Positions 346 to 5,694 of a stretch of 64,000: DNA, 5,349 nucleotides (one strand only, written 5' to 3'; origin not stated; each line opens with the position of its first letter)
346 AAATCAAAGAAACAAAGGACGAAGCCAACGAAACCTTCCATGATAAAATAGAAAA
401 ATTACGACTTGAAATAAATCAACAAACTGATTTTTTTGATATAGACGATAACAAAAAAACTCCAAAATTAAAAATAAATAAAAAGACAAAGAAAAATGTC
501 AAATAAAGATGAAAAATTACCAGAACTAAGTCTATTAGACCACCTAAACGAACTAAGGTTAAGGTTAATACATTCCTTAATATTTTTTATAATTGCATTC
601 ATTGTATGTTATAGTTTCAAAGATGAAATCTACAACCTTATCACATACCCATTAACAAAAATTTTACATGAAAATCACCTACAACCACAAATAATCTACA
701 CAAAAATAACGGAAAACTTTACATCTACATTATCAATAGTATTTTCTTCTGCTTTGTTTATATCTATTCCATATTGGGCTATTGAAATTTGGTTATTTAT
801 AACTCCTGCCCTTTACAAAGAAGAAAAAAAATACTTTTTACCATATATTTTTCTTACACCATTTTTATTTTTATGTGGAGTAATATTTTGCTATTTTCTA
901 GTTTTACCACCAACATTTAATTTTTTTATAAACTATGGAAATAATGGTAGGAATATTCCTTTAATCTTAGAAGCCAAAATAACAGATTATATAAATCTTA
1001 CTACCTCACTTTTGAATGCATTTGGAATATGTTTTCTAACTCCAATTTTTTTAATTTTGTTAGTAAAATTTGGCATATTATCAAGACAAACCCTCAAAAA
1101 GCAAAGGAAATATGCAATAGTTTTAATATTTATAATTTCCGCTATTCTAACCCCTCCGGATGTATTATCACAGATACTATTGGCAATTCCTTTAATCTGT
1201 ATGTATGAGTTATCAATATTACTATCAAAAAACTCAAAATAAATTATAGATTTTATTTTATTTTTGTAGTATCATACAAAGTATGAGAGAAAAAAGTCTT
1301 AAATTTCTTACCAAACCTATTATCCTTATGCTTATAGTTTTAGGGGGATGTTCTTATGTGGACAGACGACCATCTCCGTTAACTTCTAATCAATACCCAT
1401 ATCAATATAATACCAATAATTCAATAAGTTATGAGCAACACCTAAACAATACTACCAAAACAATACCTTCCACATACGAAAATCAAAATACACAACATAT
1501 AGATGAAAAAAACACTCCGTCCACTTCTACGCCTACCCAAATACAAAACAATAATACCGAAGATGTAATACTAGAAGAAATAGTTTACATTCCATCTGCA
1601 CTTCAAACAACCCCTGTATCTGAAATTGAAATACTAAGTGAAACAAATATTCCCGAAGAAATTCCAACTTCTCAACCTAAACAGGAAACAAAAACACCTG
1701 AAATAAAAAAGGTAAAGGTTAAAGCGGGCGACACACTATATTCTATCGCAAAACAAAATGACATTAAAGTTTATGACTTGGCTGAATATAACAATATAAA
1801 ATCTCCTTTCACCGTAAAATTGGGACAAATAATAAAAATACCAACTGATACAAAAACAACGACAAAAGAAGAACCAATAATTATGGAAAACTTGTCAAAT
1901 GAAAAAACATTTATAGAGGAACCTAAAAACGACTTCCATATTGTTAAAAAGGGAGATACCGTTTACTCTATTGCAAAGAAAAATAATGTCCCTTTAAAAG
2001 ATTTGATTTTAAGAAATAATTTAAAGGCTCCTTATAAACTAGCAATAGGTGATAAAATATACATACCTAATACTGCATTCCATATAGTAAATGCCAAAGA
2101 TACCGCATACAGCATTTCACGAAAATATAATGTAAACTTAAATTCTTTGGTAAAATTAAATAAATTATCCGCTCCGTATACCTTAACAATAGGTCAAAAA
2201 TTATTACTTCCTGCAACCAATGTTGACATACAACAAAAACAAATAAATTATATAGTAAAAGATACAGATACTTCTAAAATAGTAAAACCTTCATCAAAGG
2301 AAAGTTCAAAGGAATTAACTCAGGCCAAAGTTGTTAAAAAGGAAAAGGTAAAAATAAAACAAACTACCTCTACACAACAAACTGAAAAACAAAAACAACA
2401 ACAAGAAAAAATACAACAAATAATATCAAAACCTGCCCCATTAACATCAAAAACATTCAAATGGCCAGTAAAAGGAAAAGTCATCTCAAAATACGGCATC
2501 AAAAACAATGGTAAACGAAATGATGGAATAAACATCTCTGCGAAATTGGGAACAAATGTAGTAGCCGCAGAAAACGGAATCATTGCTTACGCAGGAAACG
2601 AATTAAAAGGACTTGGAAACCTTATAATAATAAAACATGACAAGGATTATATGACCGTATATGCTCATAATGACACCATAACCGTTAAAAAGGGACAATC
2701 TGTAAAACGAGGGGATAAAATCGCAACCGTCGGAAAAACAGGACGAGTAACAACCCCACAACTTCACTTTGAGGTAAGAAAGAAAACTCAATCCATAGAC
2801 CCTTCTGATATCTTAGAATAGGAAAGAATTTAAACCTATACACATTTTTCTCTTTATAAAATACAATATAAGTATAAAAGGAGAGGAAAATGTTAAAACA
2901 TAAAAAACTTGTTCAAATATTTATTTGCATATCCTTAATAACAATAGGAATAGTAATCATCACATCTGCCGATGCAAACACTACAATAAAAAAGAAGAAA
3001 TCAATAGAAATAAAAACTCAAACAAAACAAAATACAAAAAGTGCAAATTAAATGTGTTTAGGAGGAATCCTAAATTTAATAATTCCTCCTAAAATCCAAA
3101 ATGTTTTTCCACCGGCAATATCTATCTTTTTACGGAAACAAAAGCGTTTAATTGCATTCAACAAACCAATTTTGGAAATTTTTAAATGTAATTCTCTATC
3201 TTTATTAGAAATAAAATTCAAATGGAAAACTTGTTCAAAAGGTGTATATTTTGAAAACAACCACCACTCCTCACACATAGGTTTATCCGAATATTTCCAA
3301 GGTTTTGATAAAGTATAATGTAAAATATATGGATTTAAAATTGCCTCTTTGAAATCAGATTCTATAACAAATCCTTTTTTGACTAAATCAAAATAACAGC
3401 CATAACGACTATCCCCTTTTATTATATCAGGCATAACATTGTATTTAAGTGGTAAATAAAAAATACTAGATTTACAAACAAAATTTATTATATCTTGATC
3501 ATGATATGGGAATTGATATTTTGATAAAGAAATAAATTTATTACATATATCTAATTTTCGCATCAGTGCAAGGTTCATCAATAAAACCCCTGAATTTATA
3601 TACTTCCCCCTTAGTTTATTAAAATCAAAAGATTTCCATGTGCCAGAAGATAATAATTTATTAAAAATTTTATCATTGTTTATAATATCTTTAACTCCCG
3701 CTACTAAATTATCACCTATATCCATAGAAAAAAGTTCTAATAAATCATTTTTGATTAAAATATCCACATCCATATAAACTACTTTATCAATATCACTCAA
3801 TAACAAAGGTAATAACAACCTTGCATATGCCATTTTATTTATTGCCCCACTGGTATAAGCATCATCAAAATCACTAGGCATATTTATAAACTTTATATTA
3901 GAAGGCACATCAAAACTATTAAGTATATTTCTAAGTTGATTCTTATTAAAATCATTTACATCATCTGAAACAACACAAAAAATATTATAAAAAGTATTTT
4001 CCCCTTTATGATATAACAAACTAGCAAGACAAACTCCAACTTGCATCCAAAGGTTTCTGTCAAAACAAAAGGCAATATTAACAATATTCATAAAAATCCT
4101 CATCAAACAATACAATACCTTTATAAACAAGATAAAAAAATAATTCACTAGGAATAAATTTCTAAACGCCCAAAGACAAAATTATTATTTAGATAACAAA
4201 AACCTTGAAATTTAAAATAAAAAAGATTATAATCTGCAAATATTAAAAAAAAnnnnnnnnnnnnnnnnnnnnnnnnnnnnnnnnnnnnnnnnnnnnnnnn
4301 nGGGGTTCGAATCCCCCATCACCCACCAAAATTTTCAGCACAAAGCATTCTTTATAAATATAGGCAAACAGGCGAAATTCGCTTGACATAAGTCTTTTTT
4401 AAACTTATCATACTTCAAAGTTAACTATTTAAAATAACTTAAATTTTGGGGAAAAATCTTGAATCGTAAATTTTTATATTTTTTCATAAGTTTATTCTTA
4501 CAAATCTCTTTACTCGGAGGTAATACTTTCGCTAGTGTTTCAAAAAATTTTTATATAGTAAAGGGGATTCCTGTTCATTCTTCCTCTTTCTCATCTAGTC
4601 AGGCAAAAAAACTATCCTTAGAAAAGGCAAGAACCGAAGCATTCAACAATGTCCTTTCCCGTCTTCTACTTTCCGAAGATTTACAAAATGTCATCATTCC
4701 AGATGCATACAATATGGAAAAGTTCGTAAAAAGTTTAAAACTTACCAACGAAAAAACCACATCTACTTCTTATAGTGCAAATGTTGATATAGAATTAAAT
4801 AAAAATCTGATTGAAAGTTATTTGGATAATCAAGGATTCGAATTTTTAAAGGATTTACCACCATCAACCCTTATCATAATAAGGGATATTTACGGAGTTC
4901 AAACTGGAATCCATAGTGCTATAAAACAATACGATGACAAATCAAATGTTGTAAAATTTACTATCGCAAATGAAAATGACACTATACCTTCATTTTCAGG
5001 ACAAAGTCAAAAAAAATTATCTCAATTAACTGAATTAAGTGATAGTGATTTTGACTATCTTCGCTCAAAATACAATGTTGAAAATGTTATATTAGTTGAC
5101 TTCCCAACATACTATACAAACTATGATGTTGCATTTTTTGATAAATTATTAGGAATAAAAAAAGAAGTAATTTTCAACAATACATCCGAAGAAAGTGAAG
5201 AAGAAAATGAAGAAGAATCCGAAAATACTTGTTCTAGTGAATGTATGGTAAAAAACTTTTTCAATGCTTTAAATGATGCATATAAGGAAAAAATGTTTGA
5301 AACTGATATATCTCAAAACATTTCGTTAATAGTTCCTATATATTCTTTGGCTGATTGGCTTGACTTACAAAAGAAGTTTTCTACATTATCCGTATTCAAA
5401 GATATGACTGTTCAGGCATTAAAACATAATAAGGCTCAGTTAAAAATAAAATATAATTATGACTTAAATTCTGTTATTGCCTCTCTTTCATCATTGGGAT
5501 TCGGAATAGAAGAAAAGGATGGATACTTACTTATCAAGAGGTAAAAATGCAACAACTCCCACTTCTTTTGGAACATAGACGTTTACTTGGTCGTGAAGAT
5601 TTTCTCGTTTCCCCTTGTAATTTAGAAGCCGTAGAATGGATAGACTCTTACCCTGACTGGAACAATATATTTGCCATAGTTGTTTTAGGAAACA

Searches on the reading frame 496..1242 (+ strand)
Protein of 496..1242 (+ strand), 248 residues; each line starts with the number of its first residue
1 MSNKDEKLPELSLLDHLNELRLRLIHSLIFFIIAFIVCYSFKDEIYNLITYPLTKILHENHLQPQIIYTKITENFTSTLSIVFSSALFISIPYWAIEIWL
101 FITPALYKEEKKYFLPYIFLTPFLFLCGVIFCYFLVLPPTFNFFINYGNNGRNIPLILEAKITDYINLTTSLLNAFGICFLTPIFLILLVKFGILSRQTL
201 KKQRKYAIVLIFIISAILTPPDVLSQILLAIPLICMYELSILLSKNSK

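Call 9: search_protein_families(library=pfam, proteins=[window:496-1242:+], max_evalue=0.00001)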
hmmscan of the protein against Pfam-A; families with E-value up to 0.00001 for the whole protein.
window:496-1242:+ (248 aa): 1 family
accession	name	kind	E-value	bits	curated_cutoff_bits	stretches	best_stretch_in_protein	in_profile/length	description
PF00902.23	TatC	-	1.7e-68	230.9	25.1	1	15-232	1-208/208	Sec-independent protein translocase protein (TatC)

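Call 38: find_encoding_contigs(protein=window:496-1242:+, flank=10000, max_places=3)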
Protein window:496-1242:+ (248 aa): 15 contigs read that carry it; 3 places shown.
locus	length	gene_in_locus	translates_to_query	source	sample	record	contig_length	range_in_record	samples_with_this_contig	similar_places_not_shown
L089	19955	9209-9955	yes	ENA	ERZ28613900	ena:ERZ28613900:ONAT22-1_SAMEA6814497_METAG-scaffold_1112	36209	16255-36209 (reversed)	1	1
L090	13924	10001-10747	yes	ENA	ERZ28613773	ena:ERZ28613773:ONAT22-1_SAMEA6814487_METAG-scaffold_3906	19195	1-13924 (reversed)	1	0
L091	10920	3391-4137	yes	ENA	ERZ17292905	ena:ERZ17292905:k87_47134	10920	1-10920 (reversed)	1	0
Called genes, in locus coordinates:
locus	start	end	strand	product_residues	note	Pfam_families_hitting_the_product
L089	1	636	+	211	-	?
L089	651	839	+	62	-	PF02416:TatA_B_E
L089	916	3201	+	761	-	PF13491:FtsK_4TM, PF01935:DUF87 (faint), PF17854:FtsK_alpha, PF01580:FtsK_SpoIIIE, PF09397:FtsK_gamma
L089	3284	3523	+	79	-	-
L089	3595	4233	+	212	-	PF03548:LolA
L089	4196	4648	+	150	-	PF02367:TsaE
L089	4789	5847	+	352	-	-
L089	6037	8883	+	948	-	PF00521:DNA_topoisoIV, PF03989:DNA_gyraseA_C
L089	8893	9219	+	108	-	-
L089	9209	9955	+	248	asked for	PF00902:TatC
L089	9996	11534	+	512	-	PF01476:LysM, PF23473:LysM3_LYK4_5 (faint), PF01476:LysM, PF01551:Peptidase_M23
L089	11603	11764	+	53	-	-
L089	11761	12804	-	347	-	PF01501:Glyco_transf_8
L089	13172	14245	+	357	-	-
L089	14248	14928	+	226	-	PF22688:Hda_lid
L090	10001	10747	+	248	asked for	PF00902:TatC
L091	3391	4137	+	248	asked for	PF00902:TatC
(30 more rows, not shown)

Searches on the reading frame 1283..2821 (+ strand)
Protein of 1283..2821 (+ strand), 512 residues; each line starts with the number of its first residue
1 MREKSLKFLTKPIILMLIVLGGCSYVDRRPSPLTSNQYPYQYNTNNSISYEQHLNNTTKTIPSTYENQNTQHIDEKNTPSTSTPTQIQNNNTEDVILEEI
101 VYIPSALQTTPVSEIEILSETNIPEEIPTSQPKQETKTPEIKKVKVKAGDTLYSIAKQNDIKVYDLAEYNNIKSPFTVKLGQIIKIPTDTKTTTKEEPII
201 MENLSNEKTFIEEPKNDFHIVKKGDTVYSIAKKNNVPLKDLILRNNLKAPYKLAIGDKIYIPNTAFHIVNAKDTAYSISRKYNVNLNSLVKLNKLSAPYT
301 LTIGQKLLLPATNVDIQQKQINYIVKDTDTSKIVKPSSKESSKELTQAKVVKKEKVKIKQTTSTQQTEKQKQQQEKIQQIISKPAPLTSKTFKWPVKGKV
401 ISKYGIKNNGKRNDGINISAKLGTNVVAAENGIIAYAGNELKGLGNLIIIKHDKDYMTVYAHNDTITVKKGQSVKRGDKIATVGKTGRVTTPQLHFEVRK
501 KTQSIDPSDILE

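Call 9: search_protein_families(library=pfam, proteins=[window:1283-2821:+], max_evalue=0.00001)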
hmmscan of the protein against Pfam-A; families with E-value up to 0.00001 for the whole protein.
window:1283-2821:+ (512 aa): 3 families
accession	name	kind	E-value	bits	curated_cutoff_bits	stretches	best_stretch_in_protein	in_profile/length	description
PF01476.26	LysM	-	6.7e-39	132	20.9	3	145-187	2-43/43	LysM domain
PF01551.29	Peptidase_M23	-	1.7e-32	111.9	28.7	1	412-507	2-96/96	Peptidase family M23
PF23473.1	LysM3_LYK4_5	-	2.3e-06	28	29.3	0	268-297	6-35/48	LYK4/5 LysM3 domain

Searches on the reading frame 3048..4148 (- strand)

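Call 9: search_protein_families(library=pfam, proteins=[window:3048-4148:-], max_evalue=0.00001)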
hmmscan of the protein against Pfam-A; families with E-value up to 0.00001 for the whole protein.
window:3048-4148:- (366 aa): 1 family
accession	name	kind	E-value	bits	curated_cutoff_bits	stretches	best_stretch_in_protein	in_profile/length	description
PF01501.26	Glyco_transf_8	-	1.1e-37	130.4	24.3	1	24-286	1-251/253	Glycosyl transferase family 8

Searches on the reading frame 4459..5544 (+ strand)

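Call 9: search_protein_families(library=pfam, proteins=[window:4459-5544:+], max_evalue=0.00001)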
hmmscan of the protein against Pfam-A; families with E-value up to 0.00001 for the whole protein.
window:4459-5544:+ (361 aa): 0 families

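Call 46: search_protein_families(library=pfam, proteins=[window:4459-5544:+], max_evalue=0.5)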
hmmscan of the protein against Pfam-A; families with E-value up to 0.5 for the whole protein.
window:4459-5544:+ (361 aa): 1 family
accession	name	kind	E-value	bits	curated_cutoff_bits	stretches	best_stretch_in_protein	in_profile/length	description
PF15967.10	Nucleoporin_FG2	-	0.085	11.7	32.3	1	19-109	200-285/604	Nucleoporin FG repeated region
